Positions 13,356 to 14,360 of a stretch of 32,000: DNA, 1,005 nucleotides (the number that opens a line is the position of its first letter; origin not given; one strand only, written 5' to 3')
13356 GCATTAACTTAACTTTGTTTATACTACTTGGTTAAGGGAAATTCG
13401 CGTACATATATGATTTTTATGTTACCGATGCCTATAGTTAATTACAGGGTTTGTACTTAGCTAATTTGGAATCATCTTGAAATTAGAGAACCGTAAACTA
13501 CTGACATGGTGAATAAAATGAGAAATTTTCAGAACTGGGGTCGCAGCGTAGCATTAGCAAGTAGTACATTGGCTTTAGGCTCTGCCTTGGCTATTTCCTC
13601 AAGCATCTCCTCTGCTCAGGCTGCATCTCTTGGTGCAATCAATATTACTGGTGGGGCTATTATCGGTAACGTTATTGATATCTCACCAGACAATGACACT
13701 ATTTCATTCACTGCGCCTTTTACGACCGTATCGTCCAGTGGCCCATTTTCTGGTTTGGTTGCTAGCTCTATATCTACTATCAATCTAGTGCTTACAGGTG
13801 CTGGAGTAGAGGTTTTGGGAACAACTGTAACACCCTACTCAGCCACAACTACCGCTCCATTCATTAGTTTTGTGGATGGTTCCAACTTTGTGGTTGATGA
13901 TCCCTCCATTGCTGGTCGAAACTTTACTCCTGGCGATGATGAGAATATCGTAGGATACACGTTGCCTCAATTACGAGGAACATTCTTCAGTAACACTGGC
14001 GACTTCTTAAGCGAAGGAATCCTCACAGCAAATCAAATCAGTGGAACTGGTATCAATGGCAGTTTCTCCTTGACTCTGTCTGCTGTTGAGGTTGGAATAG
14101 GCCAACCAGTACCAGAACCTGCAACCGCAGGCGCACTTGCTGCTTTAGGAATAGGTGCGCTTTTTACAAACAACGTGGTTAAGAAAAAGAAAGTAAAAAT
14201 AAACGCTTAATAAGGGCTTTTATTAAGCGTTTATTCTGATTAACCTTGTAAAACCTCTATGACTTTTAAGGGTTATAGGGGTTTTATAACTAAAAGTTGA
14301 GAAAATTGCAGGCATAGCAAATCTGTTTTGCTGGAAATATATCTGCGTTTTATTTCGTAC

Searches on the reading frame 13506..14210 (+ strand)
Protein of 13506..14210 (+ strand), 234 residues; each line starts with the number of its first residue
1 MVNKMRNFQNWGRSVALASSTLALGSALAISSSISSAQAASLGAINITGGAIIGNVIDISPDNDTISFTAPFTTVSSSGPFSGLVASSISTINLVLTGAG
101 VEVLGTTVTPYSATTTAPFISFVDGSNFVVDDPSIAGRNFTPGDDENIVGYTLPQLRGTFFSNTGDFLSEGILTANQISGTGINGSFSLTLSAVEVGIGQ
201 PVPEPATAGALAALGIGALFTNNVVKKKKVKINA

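Call 3: search_protein_families(library=pfam, proteins=[window:13506-14210:+], max_evalue=0.01)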
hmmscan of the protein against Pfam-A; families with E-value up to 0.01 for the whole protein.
window:13506-14210:+ (234 aa): 0 families

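Call 4: search_protein_families(library=ncbifam, proteins=[window:13506-14210:+], max_evalue=0.01)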
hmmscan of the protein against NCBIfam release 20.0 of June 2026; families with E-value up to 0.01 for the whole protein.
window:13506-14210:+ (234 aa): 2 families
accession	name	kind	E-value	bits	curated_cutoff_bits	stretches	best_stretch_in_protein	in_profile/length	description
TIGR04155.1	cyano_PEP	subfamily_domain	0.0021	17.8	21.6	1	202-220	1-20/27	PEP-CTERM sorting domain-containing protein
NF038121.1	PEP_CTERM_LEVG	equivalog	0.0092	15.3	100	0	194-227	223-256/258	LEVG family PEP-CTERM protein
